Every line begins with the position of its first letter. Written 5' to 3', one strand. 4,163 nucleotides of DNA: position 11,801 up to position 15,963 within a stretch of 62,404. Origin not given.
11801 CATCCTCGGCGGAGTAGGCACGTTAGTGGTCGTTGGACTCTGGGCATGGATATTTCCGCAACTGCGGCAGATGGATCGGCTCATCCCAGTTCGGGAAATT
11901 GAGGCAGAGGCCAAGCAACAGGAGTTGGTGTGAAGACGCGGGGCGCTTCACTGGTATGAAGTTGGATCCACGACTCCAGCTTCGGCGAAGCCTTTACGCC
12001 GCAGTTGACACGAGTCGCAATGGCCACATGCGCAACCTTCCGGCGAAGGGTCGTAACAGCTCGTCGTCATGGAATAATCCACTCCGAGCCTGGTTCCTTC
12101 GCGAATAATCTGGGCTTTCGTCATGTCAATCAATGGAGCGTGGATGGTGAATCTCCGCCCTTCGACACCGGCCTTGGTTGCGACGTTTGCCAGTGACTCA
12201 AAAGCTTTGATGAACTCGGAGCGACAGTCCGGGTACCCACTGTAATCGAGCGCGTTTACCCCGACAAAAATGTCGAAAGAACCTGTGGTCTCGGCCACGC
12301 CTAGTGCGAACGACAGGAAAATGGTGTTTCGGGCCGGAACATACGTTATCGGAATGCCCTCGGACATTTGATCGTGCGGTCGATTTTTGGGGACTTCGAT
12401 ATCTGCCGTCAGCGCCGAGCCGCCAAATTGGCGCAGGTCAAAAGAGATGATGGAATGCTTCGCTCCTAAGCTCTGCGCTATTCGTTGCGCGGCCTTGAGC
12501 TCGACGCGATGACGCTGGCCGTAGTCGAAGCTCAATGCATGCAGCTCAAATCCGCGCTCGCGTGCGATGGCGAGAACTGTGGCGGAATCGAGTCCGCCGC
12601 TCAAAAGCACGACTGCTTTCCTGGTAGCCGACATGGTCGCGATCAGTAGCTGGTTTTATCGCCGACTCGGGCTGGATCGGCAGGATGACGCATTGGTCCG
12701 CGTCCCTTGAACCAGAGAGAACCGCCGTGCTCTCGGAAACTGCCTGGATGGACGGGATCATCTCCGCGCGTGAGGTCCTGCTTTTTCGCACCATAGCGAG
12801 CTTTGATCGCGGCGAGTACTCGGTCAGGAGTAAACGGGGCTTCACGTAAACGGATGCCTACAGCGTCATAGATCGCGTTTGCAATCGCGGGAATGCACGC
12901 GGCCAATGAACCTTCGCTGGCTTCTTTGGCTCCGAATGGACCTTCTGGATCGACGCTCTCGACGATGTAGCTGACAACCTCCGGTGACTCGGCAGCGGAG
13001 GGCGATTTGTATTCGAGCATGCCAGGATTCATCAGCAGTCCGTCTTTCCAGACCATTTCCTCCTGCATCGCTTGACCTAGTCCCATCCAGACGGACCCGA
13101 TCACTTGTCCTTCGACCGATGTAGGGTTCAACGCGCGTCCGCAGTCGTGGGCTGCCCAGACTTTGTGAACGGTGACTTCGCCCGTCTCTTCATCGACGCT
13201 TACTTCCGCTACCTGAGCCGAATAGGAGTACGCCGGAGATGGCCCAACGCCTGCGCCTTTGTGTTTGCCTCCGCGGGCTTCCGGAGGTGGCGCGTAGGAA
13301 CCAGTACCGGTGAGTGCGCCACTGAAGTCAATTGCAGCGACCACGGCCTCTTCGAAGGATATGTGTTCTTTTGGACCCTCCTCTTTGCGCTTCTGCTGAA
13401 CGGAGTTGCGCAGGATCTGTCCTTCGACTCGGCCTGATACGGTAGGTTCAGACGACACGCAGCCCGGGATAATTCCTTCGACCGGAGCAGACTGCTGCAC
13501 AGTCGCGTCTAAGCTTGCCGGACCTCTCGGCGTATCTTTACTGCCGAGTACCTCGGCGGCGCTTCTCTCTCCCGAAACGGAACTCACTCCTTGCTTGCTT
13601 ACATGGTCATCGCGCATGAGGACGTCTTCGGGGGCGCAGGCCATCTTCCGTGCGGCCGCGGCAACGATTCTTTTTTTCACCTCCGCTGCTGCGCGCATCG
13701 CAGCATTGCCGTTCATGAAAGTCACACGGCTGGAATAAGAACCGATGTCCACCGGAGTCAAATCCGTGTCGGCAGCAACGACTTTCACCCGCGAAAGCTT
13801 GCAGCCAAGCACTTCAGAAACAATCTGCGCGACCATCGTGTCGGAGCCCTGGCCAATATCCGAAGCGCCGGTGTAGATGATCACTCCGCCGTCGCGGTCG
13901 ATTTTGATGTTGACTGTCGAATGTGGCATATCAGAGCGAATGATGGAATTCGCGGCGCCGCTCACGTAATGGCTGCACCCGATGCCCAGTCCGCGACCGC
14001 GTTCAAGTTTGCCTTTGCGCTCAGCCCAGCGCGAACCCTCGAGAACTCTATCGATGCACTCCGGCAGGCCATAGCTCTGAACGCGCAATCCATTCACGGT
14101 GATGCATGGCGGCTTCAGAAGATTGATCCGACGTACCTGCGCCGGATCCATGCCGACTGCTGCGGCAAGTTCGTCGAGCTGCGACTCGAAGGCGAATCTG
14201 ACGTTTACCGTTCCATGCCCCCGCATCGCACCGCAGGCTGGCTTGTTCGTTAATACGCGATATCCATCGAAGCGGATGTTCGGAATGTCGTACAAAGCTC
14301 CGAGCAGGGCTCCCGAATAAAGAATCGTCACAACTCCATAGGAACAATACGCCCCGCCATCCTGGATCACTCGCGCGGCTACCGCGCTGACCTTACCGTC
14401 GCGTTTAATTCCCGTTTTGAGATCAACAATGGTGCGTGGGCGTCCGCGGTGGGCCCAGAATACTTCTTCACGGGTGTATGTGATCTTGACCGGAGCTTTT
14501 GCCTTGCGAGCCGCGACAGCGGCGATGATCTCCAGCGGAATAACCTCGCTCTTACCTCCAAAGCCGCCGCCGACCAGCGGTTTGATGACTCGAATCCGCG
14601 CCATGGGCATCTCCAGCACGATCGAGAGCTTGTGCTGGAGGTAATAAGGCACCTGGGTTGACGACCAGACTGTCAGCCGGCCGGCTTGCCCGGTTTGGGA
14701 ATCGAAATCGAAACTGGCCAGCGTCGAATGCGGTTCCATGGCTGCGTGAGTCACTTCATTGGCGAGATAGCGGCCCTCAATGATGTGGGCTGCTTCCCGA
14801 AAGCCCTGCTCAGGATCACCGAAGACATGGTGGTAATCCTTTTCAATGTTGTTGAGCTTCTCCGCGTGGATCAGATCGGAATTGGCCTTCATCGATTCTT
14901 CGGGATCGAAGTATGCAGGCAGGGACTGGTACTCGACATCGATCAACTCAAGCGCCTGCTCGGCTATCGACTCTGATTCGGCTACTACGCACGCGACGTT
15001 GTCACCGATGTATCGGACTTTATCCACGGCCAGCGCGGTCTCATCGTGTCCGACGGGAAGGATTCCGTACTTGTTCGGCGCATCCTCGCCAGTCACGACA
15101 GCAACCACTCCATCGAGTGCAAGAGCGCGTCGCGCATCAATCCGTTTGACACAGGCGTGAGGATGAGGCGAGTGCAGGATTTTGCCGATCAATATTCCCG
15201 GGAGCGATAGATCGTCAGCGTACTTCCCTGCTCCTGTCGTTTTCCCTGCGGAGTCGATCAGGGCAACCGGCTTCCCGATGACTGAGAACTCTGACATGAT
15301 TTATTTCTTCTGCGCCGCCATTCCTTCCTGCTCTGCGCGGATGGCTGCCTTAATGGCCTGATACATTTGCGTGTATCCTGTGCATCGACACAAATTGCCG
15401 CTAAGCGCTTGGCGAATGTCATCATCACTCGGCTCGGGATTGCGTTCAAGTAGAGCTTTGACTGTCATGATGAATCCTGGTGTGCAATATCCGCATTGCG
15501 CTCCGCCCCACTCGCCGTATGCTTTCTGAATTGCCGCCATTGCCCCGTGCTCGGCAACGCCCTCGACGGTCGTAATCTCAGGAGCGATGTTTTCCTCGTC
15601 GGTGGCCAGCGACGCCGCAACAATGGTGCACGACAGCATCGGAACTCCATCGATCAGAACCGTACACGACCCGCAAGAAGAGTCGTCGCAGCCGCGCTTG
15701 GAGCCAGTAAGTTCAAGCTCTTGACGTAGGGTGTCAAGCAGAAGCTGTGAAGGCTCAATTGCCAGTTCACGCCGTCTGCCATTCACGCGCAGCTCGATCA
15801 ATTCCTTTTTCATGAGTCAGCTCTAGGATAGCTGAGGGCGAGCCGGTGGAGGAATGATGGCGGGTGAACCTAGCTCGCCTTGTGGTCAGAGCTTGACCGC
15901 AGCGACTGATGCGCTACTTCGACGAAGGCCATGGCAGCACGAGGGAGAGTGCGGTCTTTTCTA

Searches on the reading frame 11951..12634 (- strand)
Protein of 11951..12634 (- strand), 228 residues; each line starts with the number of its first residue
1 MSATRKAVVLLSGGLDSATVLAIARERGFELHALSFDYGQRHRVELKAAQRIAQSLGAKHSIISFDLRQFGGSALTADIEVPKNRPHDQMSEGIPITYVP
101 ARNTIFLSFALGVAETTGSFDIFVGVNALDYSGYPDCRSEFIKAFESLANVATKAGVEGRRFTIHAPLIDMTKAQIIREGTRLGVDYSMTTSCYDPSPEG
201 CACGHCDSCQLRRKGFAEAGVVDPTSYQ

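Call 81: search_protein_families(library=pfam, proteins=[window:11951-12634:-], max_evalue=0.00001)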
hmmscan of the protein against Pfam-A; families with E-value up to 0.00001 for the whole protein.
window:11951-12634:- (228 aa): 3 families
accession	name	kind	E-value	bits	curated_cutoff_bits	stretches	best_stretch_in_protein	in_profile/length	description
PF06508.19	QueC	-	2e-77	259.9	22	1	6-219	1-209/210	Queuosine biosynthesis protein QueC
PF00733.27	Asn_synthase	-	2.6e-10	40.9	21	1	1-66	14-80/354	Asparagine synthase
PF02568.20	ThiI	-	9.7e-07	29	20.5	0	5-70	4-70/197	Thiamine biosynthesis protein (ThiI)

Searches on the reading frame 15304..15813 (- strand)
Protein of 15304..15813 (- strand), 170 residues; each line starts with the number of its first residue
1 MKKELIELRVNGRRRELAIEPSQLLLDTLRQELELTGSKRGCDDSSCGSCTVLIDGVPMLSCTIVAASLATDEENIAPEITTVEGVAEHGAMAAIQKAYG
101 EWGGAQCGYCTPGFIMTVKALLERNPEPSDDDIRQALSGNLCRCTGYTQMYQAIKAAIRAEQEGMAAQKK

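Call 81: search_protein_families(library=pfam, proteins=[window:15304-15813:-], max_evalue=0.00001)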
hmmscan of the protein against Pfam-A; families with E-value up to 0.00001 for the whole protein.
window:15304-15813:- (170 aa): 3 families
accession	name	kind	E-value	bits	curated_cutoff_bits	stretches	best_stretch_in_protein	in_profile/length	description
PF01799.25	Fer2_2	-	1.7e-30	105.4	30.3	1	82-155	1-75/75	[2Fe-2S] binding domain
PF13085.11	Fer2_3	-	1.6e-06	28.5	27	1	39-78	49-88/107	2Fe-2S iron-sulfur cluster binding domain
PF00111.32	Fer2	-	2.1e-06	28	21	1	9-58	2-52/77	2Fe-2S iron-sulfur cluster binding domain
